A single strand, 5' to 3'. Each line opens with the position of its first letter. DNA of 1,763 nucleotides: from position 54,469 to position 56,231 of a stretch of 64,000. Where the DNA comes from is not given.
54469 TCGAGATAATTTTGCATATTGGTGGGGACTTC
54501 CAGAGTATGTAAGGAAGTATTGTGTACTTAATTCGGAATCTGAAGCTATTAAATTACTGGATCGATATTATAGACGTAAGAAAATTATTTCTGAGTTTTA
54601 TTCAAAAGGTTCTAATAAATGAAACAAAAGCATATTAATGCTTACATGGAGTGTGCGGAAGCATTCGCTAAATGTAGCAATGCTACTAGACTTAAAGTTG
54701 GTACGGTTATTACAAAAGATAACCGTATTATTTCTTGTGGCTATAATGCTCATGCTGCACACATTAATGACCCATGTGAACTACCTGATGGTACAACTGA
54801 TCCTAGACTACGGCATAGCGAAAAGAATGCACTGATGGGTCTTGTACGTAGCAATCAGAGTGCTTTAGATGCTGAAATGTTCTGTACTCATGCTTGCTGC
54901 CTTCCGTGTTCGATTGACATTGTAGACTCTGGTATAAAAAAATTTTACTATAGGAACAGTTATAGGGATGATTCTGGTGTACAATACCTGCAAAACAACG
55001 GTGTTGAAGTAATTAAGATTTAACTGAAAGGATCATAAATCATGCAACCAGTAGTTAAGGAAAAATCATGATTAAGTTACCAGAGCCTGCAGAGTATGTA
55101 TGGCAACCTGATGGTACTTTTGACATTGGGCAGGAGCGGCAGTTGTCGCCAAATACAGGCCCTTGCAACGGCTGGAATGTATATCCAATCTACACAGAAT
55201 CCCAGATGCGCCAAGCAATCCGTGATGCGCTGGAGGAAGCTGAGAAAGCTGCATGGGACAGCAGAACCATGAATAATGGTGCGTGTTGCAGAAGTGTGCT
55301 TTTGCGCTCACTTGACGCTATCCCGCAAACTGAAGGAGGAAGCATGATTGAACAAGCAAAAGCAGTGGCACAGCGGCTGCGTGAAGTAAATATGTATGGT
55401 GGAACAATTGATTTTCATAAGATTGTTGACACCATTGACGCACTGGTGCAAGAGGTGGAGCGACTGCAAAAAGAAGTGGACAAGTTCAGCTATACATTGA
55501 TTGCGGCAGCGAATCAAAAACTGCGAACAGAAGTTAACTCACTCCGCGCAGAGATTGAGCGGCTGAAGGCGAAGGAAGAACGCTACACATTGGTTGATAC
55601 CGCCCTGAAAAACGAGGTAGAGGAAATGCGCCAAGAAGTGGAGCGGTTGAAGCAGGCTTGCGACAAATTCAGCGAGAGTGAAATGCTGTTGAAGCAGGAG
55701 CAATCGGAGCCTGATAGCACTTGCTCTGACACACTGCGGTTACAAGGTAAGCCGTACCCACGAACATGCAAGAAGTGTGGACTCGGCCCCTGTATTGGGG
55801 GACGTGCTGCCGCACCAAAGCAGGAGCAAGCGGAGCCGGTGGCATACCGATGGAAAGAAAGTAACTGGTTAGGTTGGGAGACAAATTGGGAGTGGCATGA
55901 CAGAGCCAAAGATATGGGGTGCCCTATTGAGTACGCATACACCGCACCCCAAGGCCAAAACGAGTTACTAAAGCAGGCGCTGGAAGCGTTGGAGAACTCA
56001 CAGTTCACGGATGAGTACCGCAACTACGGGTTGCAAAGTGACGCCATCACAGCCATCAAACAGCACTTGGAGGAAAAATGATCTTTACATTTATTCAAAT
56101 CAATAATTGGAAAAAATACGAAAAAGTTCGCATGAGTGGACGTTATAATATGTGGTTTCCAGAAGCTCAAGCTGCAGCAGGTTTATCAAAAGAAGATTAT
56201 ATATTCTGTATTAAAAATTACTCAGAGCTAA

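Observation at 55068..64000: GC-rich islands with modular, shuffled paralogous genes sharing near-identical DNA segments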

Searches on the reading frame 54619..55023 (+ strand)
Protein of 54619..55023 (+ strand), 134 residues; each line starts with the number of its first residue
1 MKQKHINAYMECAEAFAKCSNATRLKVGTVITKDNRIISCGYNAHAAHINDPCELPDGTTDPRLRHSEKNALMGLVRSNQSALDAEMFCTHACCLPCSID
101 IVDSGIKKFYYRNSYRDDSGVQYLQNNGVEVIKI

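Call 103: search_protein_families(library=phrogs, proteins=[window:54619-55023:+], max_evalue=0.0001)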
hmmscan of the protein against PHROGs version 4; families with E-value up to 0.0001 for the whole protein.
window:54619-55023:+ (134 aa): 4 families
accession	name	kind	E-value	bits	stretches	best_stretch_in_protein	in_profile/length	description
phrog_174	-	DNA, RNA and nucleotide metabolism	7.6e-44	151.8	1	1-134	112-247/384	dCMP deaminase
phrog_20648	-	DNA, RNA and nucleotide metabolism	1.4e-20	74.7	1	1-133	2-139/311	dCMP deaminase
phrog_2369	-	DNA, RNA and nucleotide metabolism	1.9e-11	45.4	1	8-120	8-132/195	dCMP deaminase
phrog_9198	-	unknown function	1.2e-05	25.3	1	43-127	364-448/531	-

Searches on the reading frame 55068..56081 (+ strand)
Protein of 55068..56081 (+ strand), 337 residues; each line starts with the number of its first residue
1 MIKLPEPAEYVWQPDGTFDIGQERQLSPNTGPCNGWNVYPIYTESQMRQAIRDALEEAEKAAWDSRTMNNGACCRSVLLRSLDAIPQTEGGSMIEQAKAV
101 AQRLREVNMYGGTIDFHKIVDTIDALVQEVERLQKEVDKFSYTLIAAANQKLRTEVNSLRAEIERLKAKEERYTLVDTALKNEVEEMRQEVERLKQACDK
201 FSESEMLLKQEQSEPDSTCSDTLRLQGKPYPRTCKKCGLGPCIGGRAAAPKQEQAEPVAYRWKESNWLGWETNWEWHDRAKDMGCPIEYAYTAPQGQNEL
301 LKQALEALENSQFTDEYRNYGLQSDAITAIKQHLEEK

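Call 9: search_protein_families(library=pfam, proteins=[window:55068-56081:+], max_evalue=0.1)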
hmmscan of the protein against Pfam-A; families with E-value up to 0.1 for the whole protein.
window:55068-56081:+ (337 aa): 17 families
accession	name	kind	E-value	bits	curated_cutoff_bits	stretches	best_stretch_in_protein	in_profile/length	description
PF25014.1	NET2A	-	0.00015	22.1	33.1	1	113-214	124-220/235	NET2A-like domain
PF06005.17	ZapB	-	0.0012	19.7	31.5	1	117-166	14-65/71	Cell division protein ZapB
PF16523.10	betaPIX_CC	-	0.0024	18.2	26.8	0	174-199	29-56/85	betaPIX coiled coil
PF04065.20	Not3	-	0.0037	17.1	25.8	1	120-206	129-214/231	Not1 N-terminal domain, CCR4-Not complex component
PF04253.20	TFR_dimer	-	0.0042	17.5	27.1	0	107-149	79-118/121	Transferrin receptor-like dimerisation domain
PF06698.16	DUF1192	-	0.01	16.4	25.5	0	152-172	25-45/58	Protein of unknown function (DUF1192)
PF05615.18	THOC7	-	0.015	16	28.7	1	117-211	6-102/136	Tho complex subunit 7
PF07407.17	Seadorna_VP6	-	0.02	14.5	27.2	1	128-216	2-80/399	Seadornavirus VP6 protein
PF17675.6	APG6_N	-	0.023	15.5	45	1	123-214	11-106/132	Apg6 coiled-coil region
PF14916.11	CCDC92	-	0.03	14.6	28.3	0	121-150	20-49/57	Coiled-coil domain of unknown function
PF08700.17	VPS51_Exo84_N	-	0.032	14.8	24.2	0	179-203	62-86/87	Vps51/EXO84/COG1 N-terminal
PF03564.21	DUF1759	-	0.064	13.7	25.4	0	113-158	92-137/148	Protein of unknown function (DUF1759)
PF19776.5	DUF6262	-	0.076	13.6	29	0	149-203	53-105/110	Family of unknown function (DUF6262)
PF06156.18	YabA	-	0.077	14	30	0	117-171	4-60/103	Initiation control protein YabA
PF02403.27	Seryl_tRNA_N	-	0.077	13.7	28.2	0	147-197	43-89/108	Seryl-tRNA synthetase N-terminal domain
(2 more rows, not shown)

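Call 10: search_protein_families(library=phrogs, proteins=[window:55068-56081:+], max_evalue=0.01)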
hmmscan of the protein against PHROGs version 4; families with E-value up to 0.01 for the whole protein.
window:55068-56081:+ (337 aa): 9 families
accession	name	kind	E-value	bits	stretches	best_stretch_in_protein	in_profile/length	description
phrog_9310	-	unknown function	5.6e-07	31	0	142-169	52-79/80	-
phrog_722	-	unknown function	7.1e-06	27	1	122-172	122-164/198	-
phrog_35596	-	unknown function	6.3e-05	24.2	1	116-179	36-98/118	-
phrog_77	-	DNA, RNA and nucleotide metabolism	0.00017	21.2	1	83-204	691-799/967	SbcC-like subunit of palindrome specific endonuclease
phrog_26980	-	unknown function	0.00024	22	1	100-200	75-186/228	-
phrog_3671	-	unknown function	0.0013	19.9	0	148-169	51-79/87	-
phrog_3486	-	unknown function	0.002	19.7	0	166-213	5-50/102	-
phrog_10574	-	tail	0.0055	16.5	1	93-256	217-350/640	tail length tape measure protein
phrog_23256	-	unknown function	0.0071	17.3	0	149-203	31-98/128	-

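Call 12: search_dna_similar(query=window:55068-56081:+, collection=phages, mode=protein, max_rows=30, max_evalue=0.001)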
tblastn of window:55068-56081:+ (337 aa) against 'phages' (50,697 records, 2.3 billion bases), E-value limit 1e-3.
Records with a match: 4; places in all: 4; records where one place covers at least 80% of the query: 0.
Best place of each record, by identity: <60% 4.
By first word of the organism name: Ralstonia 3; phage 1.
By host as written in the record: Ralstonia pseudosolanacearum I-15 (MT017) 2; Ralstonia pseudosolanacearum I-31 (MT043) 1; - 1.
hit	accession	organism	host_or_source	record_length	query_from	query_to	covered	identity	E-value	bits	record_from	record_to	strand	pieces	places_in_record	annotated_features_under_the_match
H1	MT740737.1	Ralstonia phage Firinga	Ralstonia pseudosolanacearum I-15 ...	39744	177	255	23%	42.7%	3e-7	58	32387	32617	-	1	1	hypothetical protein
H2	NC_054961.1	Ralstonia phage Firinga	Ralstonia pseudosolanacearum I-15 ...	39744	177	255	23%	42.7%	3e-7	58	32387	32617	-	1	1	hypothetical protein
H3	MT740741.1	Ralstonia phage Hennie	Ralstonia pseudosolanacearum I-31 ...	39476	177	242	20%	44.8%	3e-7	58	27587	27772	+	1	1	hypothetical protein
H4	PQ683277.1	phage Simon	raw sewage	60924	144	242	29%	29.0%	8e-5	50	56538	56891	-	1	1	record has no annotation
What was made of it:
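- Closest known: Limnohabitans phage DC31 and Curvibacter phage P26059A. Different: tblastn with the 337-aa island protein found no match in DC31; the only matches in the phage collection were Ralstonia phages and 'phage Simon' (call 12).
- Tried and rejected: tblastn of the 337-aa protein against the same records hit only Ralstonia phages Firinga and Hennie and 'phage Simon', over the Cys region (call 12).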

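Call 13: find_encoding_contigs(protein=window:55068-56081:+, flank=10000, max_places=6)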
Protein window:55068-56081:+ (337 aa): no gene with exactly this product is on record in the collection.

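Call 14: find_homologous_proteins(query=window:55068-56081:+)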
Query window:55068-56081:+ (337 aa): 84 proteins with E <= 0.001 among 3243 candidates.
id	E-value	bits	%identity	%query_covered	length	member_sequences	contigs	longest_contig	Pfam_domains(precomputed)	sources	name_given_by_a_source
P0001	2.4e-226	768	100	100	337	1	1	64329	PF28175.1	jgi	-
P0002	1.0e-17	83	45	37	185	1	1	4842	-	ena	-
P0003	1.8e-14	72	40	39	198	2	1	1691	-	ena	-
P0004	1.3e-13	69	59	19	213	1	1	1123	-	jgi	-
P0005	1.4e-12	66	56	20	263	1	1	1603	-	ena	-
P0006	2.1e-12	65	44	32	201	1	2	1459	-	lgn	-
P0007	4.4e-12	64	47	32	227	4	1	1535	-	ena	-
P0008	5.5e-12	64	44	31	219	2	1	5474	-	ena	-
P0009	8.2e-12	63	46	25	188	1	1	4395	-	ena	-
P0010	8.4e-12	63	50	27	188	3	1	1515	-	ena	-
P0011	8.6e-12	63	38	39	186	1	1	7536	-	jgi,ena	jgi:hypothetical protein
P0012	2.9e-11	61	57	15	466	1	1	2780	-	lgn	-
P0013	5.3e-11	61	69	15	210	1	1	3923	-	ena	-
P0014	5.6e-11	60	61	17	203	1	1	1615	-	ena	-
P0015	1.7e-10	59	44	23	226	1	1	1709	-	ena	-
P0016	2.6e-10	58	72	13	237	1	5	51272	-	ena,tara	tara:strand:+ start:93 stop:806 length:714 start_codon:yes stop_codon:yes gene_type:complete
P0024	5.4e-10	57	67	11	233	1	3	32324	-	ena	-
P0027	1.4e-9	56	42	26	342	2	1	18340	-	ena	-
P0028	1.6e-9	56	58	16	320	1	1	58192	-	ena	-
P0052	4.6e-8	51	37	50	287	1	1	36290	-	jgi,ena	-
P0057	9.0e-8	50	65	11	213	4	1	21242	-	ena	-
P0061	1.5e-7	49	70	11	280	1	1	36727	-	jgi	jgi:hypothetical protein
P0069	4.3e-7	48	48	18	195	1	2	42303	-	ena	-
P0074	9.2e-7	47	64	13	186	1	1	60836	-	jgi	jgi:hypothetical protein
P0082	1.0e-5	43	31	52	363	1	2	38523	-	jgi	jgi:hypothetical protein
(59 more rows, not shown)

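Call 16: find_encoding_contigs(protein=P0001, flank=10000, max_places=4)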
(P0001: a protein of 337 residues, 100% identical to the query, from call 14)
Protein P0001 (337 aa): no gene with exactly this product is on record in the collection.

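Call 27: search_protein_families(library=ncbifam, proteins=[window:55068-56081:+], max_evalue=1)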
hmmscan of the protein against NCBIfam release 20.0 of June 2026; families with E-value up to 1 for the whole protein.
window:55068-56081:+ (337 aa): 31 families (the best 25 are shown)
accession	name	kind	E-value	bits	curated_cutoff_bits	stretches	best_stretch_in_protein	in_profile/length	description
NF043058.1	T4SS_LegC2C7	subfamily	1.8e-06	27.2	350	1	121-214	115-200/348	LegC2/C7 family Dot/Icm T4SS effector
NF045487.1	ASRP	equivalog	0.00011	20.9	300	1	120-197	330-405/593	archaea-specific SMC-related protein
NF049873.2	cytotoxin_MakE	exception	0.00023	20.3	360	1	90-200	79-188/352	alpha-pore-forming cytotoxin subunit MakE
TIGR04523.1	Mplasa_alph_rch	subfamily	0.00087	17.3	270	1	122-211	555-646/745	helix-rich protein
TIGR03752.1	conj_TIGR03752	hypoth_equivalog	0.0011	18.3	241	1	106-208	44-144/471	TIGR03752 family integrating conjugative element protein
TIGR02169.1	SMC_prok_A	equivalog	0.0012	16.6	729.4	1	115-214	380-481/1165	chromosome segregation protein SMC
TIGR02168.1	SMC_prok_B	equivalog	0.0016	16.2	567.35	1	124-213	340-431/1181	chromosome segregation protein SMC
TIGR00618.1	sbcc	subfamily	0.002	16.1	478.5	1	124-214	532-617/1043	exonuclease subunit SbcC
NF033928.1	alph_xenorhab_A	subfamily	0.0021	17.4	125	1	118-201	133-207/339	alpha-xenorhabdolysin family binary toxin subunit A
TIGR03683.1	A-tRNA_syn_arch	equivalog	0.0028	15.9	744.7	1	126-212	716-802/902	alanine--tRNA ligase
NF053563.1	Rkd4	equivalog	0.0029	15.8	860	1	118-204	319-406/747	arcadin-4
NF041034.1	Rad50_Sulf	equivalog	0.0037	15.2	1000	1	122-206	487-569/872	DNA double-strand break repair ATPase Rad50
NF053525.1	thylo_ssr2422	subfamily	0.0057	17.1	38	0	98-142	12-44/77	ssr2422 family thylakoid membrane protein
NF003034.1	PRK03918.1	equivalog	0.0091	14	700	1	117-201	636-723/878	DNA double-strand break repair ATPase Rad50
TIGR00344.1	alaS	equivalog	0.025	12.8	457.05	1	112-202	668-762/847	alanine--tRNA ligase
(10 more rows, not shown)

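Call 76: search_protein_families(library=phrogs, proteins=[P0016, P0024, P0028, P0057, P0061, P0069, P0074, P0052, P0082, P0027], max_evalue=0.0001)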
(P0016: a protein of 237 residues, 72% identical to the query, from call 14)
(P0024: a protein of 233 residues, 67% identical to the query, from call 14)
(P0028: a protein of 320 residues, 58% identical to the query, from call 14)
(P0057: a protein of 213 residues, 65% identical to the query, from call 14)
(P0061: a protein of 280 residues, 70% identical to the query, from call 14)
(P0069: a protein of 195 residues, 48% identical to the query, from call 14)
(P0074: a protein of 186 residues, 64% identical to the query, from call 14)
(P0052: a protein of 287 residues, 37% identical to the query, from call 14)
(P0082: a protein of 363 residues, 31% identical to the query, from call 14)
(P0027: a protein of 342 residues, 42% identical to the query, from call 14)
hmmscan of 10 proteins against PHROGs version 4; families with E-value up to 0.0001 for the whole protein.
P0016 (237 aa): 0 families

P0024 (233 aa): 0 families

P0028 (320 aa): 0 families

P0057 (213 aa): 0 families

P0061 (280 aa): 0 families

P0069 (195 aa): 0 families

P0074 (186 aa): 0 families

P0052 (287 aa): 0 families

P0082 (363 aa): 0 families

P0027 (342 aa): 0 families
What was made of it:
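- Tried and rejected: Ten database relatives also have no PHROG (call 76).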

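Call 82: search_protein_families(library=padloc, proteins=[window:55068-56081:+], max_evalue=0.01)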
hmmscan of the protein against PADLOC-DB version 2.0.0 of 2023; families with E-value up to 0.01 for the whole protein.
window:55068-56081:+ (337 aa): 16 families
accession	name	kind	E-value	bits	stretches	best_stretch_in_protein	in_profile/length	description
PDLC03859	LmuB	-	0.00025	18.4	1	105-210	228-470/611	-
PDLC03865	LmuB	-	0.00027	17.3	1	112-211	731-835/1007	-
PDLC01439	typeIV_DinG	-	0.00034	17.4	0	117-221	195-294/575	CAS-IV-A; associated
PDLC01032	Csx1/Csm6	-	0.0019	15.5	1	123-207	177-250/412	CARF+HEPN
PDLC00507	JetC1|JetC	-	0.002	14.5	1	95-217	693-810/1215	DUF3584 domain; MukB-like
PDLC03863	LmuB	-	0.0021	14.8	1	122-218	207-295/610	-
PDLC02733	PbeC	-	0.0024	14.4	1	39-207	363-515/672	PbeC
PDLC00519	JetC1|JetC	-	0.0024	14.1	1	118-213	671-762/1097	DUF3584 domain; MukB-like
PDLC00512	JetC1|JetC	-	0.0025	13.9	1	95-210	661-775/1123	DUF3584 domain; MukB-like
PDLC00262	LmuB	-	0.0026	14.6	1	118-206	188-278/588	AAA ATPase domain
PDLC02722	PbeC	-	0.0027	14.4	1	82-209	347-469/643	PbeC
PDLC04895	PDC-S06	-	0.0027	14.2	1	95-213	339-505/784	-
PDLC03867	LmuB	-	0.0036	13.9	1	120-212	334-422/605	-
PDLC03860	LmuB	-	0.0049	13.5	1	121-215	199-290/565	-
PDLC00025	DruG2|DruG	-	0.005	13.4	1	129-211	308-388/704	Unknown function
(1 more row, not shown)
